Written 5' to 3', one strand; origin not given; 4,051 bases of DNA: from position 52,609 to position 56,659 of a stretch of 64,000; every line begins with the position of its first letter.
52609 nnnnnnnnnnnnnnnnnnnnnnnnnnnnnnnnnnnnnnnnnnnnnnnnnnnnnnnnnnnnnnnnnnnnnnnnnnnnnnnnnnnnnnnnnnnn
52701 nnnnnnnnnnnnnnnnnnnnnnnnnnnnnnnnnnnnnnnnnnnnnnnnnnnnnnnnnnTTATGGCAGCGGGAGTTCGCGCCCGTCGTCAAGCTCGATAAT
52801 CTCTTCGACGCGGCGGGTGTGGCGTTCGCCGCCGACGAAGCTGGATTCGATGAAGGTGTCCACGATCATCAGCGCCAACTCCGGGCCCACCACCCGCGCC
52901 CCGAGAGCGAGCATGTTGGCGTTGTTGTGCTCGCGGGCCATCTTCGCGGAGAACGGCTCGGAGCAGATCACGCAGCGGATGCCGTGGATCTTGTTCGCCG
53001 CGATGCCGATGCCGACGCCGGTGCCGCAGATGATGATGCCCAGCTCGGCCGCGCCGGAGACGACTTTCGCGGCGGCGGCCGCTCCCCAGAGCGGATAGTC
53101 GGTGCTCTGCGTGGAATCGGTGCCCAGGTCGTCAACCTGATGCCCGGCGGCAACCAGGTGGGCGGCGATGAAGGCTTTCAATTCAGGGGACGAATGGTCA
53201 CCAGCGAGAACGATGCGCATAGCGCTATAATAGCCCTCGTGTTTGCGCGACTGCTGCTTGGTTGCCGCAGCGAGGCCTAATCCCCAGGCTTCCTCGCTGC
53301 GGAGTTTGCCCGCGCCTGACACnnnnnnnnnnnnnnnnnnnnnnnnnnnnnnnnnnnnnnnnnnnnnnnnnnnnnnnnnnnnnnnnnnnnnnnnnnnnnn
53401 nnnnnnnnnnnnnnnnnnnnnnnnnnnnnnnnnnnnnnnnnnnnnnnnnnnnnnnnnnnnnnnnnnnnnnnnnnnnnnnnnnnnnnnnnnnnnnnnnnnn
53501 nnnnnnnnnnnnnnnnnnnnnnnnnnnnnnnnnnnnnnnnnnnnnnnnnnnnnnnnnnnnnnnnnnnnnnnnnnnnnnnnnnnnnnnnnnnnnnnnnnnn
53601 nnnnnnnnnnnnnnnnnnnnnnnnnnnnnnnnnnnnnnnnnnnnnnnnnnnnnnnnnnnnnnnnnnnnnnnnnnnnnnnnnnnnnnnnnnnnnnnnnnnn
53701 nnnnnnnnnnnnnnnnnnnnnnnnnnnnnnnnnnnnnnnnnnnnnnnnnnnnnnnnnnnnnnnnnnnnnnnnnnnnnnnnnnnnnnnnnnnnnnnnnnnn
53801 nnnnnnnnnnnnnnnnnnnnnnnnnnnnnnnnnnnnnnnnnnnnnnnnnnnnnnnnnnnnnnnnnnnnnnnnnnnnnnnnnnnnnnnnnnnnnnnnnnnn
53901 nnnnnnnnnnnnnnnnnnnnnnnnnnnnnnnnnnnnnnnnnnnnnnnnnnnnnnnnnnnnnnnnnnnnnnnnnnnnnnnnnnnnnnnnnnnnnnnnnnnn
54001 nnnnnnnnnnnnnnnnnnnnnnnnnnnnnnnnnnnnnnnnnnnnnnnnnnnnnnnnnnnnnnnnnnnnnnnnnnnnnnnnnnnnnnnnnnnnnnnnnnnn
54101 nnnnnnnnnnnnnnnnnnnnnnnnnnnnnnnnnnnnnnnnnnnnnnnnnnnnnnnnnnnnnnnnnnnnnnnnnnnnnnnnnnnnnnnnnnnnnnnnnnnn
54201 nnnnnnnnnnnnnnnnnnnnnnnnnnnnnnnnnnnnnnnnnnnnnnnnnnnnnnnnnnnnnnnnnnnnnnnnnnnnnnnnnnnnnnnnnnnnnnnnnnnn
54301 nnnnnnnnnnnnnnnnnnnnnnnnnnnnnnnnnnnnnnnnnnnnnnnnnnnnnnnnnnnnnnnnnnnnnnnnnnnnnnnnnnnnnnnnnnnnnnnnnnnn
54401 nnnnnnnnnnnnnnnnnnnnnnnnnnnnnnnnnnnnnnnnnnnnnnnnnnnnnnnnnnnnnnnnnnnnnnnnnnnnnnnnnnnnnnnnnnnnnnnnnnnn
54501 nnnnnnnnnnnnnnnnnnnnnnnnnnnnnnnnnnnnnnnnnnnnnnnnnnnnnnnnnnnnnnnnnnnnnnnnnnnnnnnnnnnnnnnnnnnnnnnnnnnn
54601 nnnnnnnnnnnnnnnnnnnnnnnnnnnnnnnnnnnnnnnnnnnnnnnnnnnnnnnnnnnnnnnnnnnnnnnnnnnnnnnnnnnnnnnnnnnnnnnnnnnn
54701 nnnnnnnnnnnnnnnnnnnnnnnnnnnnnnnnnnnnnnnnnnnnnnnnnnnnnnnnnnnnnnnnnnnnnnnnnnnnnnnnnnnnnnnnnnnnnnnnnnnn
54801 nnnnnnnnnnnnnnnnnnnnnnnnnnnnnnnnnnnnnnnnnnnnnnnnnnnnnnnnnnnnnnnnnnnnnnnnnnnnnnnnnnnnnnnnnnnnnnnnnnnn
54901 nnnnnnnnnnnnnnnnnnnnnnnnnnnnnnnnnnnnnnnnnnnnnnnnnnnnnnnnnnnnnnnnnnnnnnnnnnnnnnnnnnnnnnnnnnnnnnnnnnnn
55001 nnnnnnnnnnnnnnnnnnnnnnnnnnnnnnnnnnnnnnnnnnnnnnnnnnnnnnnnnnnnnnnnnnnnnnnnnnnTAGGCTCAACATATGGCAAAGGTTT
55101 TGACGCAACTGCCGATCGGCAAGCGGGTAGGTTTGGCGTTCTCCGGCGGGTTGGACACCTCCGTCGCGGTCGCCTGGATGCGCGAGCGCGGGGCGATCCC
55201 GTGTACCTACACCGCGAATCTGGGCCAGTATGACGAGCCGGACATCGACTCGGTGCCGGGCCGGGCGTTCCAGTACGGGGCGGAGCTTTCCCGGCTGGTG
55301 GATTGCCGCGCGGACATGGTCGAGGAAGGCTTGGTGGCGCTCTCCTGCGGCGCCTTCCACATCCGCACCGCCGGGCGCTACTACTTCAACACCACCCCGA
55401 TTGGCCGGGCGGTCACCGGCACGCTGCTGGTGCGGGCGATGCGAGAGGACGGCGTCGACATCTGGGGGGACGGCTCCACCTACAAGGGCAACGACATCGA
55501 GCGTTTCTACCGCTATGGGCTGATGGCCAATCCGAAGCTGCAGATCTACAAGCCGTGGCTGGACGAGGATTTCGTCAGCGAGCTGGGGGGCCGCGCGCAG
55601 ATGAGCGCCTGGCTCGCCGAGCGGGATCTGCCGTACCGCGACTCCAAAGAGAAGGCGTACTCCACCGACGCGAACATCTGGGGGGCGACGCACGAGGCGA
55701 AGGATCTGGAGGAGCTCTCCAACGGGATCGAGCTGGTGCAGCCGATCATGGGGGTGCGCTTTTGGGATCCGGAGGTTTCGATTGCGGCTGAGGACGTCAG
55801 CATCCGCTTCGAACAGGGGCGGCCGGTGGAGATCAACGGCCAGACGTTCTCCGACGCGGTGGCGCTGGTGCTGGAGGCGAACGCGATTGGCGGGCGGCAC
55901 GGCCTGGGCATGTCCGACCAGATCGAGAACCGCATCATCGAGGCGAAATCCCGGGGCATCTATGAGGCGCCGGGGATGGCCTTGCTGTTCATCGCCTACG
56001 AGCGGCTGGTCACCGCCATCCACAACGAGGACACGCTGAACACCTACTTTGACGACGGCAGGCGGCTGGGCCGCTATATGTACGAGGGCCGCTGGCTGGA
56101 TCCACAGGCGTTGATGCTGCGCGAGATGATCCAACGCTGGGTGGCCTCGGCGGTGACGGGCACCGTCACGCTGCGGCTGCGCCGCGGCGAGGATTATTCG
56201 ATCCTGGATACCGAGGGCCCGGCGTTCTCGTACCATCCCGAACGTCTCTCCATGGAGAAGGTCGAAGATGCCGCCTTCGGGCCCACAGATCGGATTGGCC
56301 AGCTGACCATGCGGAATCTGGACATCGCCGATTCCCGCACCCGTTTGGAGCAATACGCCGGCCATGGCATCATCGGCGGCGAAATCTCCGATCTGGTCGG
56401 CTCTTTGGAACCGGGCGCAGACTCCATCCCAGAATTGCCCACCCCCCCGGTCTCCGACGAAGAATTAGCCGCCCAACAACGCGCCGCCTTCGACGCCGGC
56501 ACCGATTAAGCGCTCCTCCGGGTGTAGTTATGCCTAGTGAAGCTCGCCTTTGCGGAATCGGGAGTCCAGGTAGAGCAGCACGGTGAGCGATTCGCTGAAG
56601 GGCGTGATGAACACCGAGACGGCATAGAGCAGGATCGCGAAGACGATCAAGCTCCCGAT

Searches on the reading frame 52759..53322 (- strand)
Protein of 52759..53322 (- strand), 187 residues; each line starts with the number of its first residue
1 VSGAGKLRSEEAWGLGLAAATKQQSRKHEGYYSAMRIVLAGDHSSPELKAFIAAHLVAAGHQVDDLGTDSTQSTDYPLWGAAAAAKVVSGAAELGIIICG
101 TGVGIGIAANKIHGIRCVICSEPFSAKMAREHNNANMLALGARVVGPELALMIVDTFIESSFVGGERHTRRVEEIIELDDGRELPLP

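Call 83: search_protein_families(library=pfam, proteins=[window:52759-53322:-], max_evalue=0.00001)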
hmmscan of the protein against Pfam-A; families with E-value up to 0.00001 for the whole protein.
window:52759-53322:- (187 aa): 1 family
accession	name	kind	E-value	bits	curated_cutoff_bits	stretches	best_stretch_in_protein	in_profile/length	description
PF02502.23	LacAB_rpiB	-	3.8e-52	176.4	24.7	1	37-175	1-138/138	Ribose/Galactose Isomerase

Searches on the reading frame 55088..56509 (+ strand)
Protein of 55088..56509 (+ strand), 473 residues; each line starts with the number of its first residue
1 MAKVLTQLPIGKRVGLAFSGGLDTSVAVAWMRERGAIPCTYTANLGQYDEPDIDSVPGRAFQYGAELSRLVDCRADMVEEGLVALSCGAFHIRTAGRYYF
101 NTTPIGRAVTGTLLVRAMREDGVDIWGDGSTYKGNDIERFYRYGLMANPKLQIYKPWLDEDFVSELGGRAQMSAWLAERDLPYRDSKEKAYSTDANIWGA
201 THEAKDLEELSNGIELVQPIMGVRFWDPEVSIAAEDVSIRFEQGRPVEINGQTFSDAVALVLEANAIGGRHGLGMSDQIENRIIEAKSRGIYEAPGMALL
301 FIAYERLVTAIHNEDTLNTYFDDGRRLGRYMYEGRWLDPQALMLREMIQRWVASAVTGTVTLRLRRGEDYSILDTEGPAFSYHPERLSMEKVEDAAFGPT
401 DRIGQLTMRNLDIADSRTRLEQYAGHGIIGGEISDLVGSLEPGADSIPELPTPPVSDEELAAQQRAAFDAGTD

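Call 83: search_protein_families(library=pfam, proteins=[window:55088-56509:+], max_evalue=0.00001)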
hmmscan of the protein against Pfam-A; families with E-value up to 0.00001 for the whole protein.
window:55088-56509:+ (473 aa): 2 families
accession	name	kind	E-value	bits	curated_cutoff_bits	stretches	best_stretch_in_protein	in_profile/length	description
PF20979.2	Arginosuc_syn_C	-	1.4e-31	110.3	27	1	191-408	1-211/219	Arginosuccinate synthase C-terminal domain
PF00764.25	Arginosuc_synth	-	8.2e-18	65.4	27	1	13-160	1-145/162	Arginosuccinate synthase N-terminal HUP domain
